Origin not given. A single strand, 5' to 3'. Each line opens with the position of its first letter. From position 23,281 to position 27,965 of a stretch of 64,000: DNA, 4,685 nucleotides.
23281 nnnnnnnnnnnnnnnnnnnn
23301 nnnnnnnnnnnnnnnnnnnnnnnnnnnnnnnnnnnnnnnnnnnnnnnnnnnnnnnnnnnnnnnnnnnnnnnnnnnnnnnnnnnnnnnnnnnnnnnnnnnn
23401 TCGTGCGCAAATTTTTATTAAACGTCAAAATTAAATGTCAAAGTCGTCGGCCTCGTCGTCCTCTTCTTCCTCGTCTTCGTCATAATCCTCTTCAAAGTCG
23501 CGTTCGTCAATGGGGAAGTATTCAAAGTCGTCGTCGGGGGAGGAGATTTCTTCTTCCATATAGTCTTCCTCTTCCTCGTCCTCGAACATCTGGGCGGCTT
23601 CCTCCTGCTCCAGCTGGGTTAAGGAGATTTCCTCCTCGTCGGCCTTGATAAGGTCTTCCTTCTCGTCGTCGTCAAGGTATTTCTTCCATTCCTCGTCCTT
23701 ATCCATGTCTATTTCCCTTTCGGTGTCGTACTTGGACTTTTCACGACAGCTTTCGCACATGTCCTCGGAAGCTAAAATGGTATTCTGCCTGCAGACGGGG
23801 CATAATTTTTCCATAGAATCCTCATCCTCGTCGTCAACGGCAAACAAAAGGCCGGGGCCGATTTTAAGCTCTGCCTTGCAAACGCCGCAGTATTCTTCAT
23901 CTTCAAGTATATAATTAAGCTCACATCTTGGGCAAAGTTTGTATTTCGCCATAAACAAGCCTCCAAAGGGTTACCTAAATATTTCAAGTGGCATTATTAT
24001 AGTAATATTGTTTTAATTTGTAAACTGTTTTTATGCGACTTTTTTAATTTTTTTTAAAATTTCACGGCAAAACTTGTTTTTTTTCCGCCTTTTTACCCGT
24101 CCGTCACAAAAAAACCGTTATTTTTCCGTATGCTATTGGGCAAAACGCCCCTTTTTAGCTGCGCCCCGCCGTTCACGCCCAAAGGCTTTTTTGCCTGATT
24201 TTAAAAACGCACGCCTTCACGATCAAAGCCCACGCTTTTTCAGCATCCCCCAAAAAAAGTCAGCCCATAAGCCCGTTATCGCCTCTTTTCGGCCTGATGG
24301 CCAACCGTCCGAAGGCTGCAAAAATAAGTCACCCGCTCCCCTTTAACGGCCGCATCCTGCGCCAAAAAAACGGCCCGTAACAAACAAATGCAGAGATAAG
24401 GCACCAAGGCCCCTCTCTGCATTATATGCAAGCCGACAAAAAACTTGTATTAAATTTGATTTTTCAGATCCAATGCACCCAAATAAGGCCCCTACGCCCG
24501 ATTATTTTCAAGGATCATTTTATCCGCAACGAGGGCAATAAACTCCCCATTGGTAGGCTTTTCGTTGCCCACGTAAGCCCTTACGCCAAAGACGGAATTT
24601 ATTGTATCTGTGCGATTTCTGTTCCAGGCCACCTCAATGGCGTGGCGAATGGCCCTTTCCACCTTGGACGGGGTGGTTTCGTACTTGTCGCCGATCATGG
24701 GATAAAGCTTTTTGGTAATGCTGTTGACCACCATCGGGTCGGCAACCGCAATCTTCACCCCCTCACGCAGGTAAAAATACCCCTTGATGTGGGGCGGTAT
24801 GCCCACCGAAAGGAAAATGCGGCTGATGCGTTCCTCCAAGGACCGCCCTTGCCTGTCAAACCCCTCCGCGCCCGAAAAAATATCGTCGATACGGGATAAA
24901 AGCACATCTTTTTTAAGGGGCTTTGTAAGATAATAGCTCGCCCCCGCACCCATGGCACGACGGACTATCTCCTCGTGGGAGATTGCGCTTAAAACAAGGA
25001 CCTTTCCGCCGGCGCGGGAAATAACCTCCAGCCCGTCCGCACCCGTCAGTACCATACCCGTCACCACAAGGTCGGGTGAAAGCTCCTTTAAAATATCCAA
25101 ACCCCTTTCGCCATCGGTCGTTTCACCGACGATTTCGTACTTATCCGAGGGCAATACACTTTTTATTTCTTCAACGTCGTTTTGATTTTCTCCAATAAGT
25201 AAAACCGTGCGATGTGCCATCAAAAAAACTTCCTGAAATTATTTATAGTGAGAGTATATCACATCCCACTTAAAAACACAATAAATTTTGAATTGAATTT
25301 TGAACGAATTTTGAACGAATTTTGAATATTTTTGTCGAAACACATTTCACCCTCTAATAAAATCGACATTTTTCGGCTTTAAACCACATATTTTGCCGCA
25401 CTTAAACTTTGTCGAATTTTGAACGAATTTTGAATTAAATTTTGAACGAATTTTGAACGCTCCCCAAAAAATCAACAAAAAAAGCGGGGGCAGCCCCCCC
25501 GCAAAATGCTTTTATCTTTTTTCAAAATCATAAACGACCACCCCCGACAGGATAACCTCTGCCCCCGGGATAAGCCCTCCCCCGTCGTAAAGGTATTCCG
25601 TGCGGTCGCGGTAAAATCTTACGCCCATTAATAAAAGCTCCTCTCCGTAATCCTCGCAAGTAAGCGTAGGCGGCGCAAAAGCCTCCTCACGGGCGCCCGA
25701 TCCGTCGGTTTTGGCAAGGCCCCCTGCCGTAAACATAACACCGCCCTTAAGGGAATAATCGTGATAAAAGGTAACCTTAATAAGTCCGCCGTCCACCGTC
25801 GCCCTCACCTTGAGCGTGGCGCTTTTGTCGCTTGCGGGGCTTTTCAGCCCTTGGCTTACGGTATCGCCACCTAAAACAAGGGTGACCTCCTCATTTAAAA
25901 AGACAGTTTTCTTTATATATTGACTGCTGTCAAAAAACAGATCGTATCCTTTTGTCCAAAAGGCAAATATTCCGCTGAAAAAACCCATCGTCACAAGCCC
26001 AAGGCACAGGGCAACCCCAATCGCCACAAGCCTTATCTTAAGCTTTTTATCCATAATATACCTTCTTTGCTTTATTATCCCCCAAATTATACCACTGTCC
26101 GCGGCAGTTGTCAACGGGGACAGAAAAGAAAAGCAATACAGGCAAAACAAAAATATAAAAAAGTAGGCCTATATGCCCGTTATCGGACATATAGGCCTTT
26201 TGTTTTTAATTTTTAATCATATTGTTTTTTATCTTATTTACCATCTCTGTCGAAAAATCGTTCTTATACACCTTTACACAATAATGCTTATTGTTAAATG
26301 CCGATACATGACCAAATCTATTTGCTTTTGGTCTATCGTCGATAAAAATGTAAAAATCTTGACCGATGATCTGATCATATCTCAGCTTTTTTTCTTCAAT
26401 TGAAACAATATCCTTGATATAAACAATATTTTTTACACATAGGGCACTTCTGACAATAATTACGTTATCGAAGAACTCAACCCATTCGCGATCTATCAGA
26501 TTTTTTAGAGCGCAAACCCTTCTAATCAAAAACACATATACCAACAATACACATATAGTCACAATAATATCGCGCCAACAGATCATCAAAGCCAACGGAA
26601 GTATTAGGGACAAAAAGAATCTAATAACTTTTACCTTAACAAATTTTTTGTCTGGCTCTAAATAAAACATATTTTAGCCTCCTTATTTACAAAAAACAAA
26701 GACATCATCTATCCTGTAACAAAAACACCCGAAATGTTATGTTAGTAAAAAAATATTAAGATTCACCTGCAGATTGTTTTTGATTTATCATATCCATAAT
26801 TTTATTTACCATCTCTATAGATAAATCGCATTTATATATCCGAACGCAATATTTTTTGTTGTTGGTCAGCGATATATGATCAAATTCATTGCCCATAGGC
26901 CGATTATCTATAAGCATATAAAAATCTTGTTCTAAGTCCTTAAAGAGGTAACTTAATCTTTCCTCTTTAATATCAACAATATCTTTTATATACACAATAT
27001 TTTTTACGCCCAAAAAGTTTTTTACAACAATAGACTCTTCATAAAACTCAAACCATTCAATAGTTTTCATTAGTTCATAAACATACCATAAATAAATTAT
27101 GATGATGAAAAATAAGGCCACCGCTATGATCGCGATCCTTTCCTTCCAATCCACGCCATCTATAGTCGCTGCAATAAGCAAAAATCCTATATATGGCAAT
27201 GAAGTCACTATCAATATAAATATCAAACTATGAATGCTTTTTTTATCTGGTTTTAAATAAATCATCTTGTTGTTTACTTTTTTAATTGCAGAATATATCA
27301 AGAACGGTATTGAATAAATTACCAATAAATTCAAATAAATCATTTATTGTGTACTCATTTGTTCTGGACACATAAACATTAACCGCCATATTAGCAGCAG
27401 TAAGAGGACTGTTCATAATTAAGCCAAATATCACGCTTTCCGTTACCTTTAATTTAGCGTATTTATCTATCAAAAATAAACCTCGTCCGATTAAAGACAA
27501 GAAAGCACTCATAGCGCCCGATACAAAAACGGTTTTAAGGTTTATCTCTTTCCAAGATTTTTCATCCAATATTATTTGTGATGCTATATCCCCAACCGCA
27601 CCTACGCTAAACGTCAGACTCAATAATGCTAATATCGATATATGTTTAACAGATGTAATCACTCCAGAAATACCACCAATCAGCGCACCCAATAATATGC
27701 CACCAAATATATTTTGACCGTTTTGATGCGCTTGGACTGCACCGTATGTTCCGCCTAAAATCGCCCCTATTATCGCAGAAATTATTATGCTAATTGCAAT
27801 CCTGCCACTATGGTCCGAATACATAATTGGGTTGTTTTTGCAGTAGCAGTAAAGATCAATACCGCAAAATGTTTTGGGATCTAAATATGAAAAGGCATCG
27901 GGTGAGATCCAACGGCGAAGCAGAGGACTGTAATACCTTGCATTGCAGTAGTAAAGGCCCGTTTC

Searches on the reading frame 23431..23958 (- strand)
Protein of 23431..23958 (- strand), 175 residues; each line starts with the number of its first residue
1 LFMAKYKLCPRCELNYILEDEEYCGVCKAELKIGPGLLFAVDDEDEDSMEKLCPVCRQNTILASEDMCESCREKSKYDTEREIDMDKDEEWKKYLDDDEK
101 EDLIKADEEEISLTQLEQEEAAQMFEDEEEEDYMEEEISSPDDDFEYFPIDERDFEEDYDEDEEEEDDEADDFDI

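Call 40: search_protein_families(library=pfam, proteins=[window:23431-23958:-], max_evalue=0.001)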
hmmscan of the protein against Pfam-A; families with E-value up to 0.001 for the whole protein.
window:23431-23958:- (175 aa): 2 families
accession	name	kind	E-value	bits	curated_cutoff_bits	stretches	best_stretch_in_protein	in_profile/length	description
PF18912.6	DZR_2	-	9.8e-05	22.6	27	0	53-75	10-31/56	Double zinc ribbon domain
PF12773.13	DZR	-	0.00014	22.4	27.3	1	9-71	1-44/45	Double zinc ribbon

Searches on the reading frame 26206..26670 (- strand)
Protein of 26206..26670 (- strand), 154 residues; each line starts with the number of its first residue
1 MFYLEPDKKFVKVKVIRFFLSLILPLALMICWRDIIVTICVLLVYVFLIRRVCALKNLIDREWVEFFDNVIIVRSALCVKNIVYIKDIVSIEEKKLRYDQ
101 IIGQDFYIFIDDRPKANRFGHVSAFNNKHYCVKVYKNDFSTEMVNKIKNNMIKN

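Call 3: search_protein_families(library=pfam, proteins=[window:26206-26670:-], max_evalue=0.01)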
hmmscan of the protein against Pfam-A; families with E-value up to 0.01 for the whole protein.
window:26206-26670:- (154 aa): 0 families

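Call 4: search_protein_families(library=ncbifam, proteins=[window:26206-26670:-], max_evalue=0.01)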
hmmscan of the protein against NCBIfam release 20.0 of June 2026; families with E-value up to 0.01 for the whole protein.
window:26206-26670:- (154 aa): 0 families

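Call 9: search_protein_families(library=pfam, proteins=[window:26206-26670:-], max_evalue=10)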
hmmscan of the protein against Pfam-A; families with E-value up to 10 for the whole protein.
window:26206-26670:- (154 aa): 1 family
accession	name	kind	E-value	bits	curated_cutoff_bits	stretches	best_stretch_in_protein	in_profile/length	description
PF20226.3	DUF6585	-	2.7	7.7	27.7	1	8-90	23-105/249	Family of unknown function (DUF6585)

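Call 68: search_protein_families(library=padloc, proteins=[window:26206-26670:-], max_evalue=0.01)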
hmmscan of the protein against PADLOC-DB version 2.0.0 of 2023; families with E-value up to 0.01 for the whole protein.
window:26206-26670:- (154 aa): 0 families

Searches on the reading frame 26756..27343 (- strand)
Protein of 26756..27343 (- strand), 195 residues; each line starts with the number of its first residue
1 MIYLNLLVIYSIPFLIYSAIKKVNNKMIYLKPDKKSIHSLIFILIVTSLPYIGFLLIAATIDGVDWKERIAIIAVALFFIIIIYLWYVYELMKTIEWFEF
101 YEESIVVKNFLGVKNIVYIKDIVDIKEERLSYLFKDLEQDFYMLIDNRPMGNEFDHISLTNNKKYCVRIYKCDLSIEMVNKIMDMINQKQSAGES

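Call 3: search_protein_families(library=pfam, proteins=[window:26756-27343:-], max_evalue=0.01)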
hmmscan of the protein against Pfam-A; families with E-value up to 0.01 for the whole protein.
window:26756-27343:- (195 aa): 0 families

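Call 4: search_protein_families(library=ncbifam, proteins=[window:26756-27343:-], max_evalue=0.01)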
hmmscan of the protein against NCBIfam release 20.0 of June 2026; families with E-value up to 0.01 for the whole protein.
window:26756-27343:- (195 aa): 0 families

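Call 9: search_protein_families(library=pfam, proteins=[window:26756-27268:-], max_evalue=10)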
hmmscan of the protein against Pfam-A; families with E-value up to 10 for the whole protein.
window:26756-27268:- (170 aa): 4 families
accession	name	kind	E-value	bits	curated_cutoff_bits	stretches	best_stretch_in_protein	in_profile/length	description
PF08378.17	NERD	-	0.11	13.4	22.1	1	101-144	5-54/111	Nuclease-related domain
PF01384.25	PHO4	-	0.14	11.5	33.7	1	27-82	97-156/350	Phosphate transporter family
PF06550.16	SPP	-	0.46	10.4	23.9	1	2-67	50-118/283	Signal-peptide peptidase, presenilin aspartyl protease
PF20226.3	DUF6585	-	5.7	6.7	27.7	1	9-99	22-105/249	Family of unknown function (DUF6585)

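Call 68: search_protein_families(library=padloc, proteins=[window:26756-27268:-], max_evalue=0.01)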
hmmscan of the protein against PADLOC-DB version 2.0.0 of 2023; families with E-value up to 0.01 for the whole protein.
window:26756-27268:- (170 aa): 0 families

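Call 70: search_solved_structures(query=window:26756-27268:-, max_evalue=10)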
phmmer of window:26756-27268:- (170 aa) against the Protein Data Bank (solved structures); distinct sequences matched with E-value up to 10: 1.
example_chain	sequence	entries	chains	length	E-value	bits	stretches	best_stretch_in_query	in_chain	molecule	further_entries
3r3t_A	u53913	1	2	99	0.047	16.9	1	64-137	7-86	30S ribosomal protein S6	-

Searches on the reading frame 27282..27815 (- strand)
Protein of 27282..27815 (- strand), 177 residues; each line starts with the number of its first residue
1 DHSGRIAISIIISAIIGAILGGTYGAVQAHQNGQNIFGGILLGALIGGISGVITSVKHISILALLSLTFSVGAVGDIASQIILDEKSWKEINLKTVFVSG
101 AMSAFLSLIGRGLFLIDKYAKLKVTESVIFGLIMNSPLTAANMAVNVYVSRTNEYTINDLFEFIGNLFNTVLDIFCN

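Call 9: search_protein_families(library=pfam, proteins=[window:27282-27815:-], max_evalue=10)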
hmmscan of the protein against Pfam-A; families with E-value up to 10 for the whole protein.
window:27282-27815:- (177 aa): 10 families
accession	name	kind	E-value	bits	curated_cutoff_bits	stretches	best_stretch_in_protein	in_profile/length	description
PF00115.25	COX1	-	0.013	14.8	34.8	1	5-163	1-159/436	Cytochrome C and Quinol oxidase polypeptide I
PF16083.10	Phage_holin_3_3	-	0.067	13.7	28.4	1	68-112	3-47/78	LydA holin phage, holin superfamily III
PF12822.12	ECF_trnsprt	-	0.31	11.5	30.7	1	36-140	35-158/169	ECF transporter, substrate-specific component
PF02466.24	Tim17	-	0.37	11.6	32.7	2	9-32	4-27/111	Tim17/Tim22/Tim23/Pmp24 family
PF05433.20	Rick_17kDa_Anti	-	0.72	10.3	24.2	1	13-49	2-37/43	Glycine zipper 2TM domain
PF05818.17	TraT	-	0.76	9.9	31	1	14-56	91-132/214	Enterobacterial TraT complement resistance protein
PF13488.11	Gly-zipper_Omp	-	2.3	8.7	25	1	14-33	24-43/46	Glycine zipper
PF10439.15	Bacteriocin_IIc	-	3.6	8.1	27.1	0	19-53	15-58/59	Bacteriocin class II with double-glycine leader peptide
PF04093.17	MreD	-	3.8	8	24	1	9-86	49-125/158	rod shape-determining protein MreD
PF13441.11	Gly-zipper_YMGG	-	8.9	6.6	28.9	0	13-53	6-41/45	YMGG-like Gly-zipper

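Call 30: find_homologous_proteins(query=window:27282-27803:-, max_evalue=0.001)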
Query window:27282-27803:-: 377 candidates shared short words with the query, none scored E <= 0.001.

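Call 69: search_solved_structures(query=window:27282-27803:-, max_evalue=10)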
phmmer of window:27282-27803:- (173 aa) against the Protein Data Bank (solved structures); distinct sequences matched with E-value up to 10: 1.
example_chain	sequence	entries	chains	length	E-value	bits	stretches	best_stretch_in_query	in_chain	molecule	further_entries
5wuf_A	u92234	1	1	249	2.1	11.7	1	7-105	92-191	Putative membrane protein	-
